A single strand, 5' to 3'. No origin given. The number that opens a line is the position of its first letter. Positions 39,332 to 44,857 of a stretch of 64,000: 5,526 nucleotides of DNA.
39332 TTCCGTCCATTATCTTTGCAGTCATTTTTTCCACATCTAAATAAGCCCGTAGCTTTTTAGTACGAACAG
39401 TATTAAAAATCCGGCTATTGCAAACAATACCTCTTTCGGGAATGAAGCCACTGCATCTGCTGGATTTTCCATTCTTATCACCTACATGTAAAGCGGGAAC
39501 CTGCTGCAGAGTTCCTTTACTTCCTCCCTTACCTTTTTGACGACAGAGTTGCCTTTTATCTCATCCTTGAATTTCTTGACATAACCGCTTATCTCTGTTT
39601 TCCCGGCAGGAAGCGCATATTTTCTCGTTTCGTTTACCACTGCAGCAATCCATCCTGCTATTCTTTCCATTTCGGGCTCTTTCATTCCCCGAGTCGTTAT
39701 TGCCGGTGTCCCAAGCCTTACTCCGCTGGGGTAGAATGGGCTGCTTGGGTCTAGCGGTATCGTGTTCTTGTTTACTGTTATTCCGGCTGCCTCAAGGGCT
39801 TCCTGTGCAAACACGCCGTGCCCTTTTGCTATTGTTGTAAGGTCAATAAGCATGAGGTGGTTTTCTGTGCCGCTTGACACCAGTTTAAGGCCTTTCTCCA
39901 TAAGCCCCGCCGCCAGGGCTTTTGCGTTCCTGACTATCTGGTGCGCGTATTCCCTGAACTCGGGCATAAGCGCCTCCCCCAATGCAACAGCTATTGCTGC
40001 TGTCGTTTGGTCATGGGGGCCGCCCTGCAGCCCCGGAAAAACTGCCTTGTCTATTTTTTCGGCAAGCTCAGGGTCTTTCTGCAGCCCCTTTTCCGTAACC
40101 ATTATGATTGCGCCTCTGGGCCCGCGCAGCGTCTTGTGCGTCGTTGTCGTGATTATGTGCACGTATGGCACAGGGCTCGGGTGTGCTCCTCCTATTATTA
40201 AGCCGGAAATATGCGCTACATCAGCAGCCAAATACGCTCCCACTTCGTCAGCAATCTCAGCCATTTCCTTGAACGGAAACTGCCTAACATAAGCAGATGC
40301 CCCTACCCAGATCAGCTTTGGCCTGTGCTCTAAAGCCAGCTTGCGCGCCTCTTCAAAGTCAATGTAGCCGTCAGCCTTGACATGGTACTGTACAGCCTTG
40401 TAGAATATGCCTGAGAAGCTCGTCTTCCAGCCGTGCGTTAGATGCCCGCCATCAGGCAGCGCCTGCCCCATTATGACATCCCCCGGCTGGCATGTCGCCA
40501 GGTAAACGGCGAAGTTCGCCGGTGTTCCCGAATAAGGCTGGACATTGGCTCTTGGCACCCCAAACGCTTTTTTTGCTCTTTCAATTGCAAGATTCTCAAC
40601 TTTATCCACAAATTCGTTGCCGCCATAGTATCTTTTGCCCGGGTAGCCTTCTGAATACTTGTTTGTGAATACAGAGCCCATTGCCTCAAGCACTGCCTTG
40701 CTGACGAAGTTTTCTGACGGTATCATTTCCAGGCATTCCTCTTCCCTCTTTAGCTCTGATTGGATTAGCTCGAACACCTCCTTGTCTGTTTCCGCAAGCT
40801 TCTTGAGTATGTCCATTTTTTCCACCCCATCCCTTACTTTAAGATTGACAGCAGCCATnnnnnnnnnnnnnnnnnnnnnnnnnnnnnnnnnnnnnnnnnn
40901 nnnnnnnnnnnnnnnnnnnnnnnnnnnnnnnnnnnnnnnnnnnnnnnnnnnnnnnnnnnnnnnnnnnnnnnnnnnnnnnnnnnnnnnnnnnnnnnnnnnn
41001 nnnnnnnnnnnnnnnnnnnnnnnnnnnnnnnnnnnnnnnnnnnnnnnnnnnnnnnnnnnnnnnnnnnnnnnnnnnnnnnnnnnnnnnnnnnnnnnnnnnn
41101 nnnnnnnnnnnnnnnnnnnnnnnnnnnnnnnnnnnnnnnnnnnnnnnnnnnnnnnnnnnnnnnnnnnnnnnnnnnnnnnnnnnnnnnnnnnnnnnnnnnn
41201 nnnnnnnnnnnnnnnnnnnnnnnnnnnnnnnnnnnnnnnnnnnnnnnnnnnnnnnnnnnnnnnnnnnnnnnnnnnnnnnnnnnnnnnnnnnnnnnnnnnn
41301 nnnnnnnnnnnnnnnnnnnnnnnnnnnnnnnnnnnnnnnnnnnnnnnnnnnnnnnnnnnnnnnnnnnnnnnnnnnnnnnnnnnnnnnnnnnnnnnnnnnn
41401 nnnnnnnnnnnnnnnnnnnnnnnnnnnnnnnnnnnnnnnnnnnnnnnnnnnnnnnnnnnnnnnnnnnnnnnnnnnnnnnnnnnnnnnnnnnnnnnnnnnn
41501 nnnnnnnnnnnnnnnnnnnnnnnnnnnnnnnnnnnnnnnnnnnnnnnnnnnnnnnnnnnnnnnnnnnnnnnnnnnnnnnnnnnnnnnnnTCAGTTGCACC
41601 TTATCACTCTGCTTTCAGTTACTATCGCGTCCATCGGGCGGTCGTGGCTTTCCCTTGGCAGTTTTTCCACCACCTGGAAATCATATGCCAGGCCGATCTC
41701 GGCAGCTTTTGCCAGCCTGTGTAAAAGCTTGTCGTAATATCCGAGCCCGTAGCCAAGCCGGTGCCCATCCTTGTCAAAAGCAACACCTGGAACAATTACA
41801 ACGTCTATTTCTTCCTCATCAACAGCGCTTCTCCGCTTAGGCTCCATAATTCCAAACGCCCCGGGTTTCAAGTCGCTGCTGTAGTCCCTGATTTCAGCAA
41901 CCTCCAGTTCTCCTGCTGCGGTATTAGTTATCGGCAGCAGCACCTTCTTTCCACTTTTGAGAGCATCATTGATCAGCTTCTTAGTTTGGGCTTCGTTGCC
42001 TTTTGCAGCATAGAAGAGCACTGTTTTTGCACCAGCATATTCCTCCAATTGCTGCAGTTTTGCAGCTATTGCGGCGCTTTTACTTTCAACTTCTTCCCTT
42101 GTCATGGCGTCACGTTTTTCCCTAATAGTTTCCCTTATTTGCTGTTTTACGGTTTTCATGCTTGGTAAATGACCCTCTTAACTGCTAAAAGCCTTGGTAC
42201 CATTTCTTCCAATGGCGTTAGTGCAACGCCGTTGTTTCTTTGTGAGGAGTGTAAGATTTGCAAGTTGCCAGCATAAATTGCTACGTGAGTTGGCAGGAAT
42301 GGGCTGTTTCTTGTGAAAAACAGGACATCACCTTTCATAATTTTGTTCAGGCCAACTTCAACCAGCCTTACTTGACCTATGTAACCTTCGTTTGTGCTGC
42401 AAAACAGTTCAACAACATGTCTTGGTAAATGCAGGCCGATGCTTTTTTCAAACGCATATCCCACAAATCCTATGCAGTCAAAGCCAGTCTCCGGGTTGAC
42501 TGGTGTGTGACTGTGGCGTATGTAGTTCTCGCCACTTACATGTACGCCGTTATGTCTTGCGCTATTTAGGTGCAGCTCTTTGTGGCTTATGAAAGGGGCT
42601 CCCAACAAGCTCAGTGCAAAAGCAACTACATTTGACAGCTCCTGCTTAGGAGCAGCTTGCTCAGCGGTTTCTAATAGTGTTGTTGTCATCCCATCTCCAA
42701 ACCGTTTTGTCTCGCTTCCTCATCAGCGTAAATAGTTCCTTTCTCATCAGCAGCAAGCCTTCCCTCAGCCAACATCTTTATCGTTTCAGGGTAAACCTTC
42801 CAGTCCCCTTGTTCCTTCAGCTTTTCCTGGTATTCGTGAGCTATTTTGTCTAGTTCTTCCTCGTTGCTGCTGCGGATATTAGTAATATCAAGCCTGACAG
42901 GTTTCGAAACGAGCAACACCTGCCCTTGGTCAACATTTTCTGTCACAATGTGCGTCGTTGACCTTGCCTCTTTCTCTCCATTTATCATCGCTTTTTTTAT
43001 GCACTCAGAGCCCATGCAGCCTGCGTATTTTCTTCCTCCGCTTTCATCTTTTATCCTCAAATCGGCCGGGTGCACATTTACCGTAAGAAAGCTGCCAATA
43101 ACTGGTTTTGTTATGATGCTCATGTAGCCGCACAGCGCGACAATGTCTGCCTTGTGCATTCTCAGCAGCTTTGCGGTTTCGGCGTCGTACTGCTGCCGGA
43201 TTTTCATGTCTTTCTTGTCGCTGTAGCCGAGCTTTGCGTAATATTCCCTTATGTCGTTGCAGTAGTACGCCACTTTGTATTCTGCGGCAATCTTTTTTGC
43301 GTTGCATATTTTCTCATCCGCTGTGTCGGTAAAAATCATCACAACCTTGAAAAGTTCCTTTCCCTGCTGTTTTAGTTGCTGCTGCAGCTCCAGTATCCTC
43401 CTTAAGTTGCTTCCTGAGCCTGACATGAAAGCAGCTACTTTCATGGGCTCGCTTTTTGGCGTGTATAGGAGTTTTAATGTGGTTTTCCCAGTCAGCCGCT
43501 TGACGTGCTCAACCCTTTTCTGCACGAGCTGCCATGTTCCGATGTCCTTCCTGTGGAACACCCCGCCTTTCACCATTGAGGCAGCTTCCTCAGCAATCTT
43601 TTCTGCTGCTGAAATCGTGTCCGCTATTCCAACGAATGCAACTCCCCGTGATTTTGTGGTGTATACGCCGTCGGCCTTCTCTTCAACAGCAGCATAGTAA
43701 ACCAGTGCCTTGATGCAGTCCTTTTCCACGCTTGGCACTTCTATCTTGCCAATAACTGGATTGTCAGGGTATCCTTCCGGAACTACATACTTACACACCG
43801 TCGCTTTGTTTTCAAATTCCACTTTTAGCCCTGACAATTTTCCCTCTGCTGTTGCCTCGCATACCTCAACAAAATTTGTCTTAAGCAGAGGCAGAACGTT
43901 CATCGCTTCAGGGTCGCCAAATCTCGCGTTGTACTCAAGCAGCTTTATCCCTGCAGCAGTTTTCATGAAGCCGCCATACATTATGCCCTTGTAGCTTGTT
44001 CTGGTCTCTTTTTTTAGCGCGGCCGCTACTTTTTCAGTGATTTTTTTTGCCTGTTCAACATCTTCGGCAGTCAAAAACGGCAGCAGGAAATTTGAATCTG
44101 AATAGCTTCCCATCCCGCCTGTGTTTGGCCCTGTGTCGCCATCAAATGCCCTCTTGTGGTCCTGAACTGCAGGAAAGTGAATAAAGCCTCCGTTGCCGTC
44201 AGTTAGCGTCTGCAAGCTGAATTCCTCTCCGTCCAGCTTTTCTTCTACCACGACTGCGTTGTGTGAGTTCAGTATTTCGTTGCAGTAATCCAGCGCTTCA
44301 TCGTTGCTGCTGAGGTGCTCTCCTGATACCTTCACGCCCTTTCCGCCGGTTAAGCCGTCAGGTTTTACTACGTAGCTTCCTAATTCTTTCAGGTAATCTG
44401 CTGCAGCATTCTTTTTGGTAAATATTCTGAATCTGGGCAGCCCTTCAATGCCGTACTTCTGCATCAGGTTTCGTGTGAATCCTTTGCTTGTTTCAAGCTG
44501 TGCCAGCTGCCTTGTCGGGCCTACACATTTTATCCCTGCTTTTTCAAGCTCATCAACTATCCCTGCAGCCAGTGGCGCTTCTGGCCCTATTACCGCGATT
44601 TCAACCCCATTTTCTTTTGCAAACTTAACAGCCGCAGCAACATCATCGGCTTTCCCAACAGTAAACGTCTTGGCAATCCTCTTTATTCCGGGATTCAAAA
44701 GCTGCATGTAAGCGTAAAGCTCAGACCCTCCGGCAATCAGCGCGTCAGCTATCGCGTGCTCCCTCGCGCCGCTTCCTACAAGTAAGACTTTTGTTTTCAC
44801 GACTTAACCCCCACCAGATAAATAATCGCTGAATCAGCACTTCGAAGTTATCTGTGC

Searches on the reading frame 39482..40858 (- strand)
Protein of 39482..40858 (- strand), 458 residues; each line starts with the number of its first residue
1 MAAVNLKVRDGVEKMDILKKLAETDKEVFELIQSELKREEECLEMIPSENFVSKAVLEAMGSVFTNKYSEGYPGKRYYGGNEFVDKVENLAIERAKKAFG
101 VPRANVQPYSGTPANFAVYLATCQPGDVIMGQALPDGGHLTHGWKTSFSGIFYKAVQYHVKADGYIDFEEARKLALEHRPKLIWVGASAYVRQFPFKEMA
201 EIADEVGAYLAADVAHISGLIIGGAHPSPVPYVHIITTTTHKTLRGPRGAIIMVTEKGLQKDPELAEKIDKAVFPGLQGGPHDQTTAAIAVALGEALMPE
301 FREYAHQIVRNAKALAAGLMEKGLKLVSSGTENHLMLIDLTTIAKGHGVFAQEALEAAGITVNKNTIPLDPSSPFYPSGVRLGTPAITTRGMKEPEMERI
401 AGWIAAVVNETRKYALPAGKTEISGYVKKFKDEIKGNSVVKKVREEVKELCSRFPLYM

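Call 82: search_protein_families(library=pfam, proteins=[window:39482-40858:-], max_evalue=0.0001)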
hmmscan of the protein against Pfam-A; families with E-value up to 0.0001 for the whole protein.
window:39482-40858:- (458 aa): 1 family
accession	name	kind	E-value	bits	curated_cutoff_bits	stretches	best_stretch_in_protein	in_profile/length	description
PF00464.25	SHMT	-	5.1e-158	526.3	27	1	21-404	1-399/399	Serine hydroxymethyltransferase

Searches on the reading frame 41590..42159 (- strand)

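Call 82: search_protein_families(library=pfam, proteins=[window:41590-42159:-], max_evalue=0.0001)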
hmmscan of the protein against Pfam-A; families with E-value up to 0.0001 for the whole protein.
window:41590-42159:- (189 aa): 1 family
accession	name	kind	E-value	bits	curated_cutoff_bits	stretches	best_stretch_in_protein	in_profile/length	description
PF01812.26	5-FTHF_cyc-lig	-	1.8e-50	171.9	27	1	5-182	1-186/186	5-formyltetrahydrofolate cyclo-ligase family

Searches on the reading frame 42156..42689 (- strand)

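Call 82: search_protein_families(library=pfam, proteins=[window:42156-42689:-], max_evalue=0.0001)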
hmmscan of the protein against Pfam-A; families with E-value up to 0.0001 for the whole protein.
window:42156-42689:- (177 aa): 1 family
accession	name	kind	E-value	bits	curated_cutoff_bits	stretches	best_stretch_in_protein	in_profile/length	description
PF00877.26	NLPC_P60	-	1.8e-14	54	23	1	67-162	11-93/105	NlpC/P60 family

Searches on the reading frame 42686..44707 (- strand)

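Call 82: search_protein_families(library=pfam, proteins=[window:42686-44707:-], max_evalue=0.0001)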
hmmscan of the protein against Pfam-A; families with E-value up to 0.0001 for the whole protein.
window:42686-44707:- (673 aa): 4 families
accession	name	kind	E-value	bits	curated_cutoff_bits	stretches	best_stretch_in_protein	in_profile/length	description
PF01071.24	GARS_A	-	2.5e-55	187.8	27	1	73-268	1-194/194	Phosphoribosylglycinamide synthetase, ATP-grasp (A) domain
PF00551.24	Formyl_trans_N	-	4.8e-19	69.2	26.1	1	422-603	1-154/181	Formyl transferase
PF02844.21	GARS_N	-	8.9e-18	65.3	29.5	1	5-72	34-100/100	Phosphoribosylglycinamide synthetase, N domain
PF02843.22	GARS_C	-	2.8e-13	50.4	34.8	1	303-391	1-91/92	Phosphoribosylglycinamide synthetase, C domain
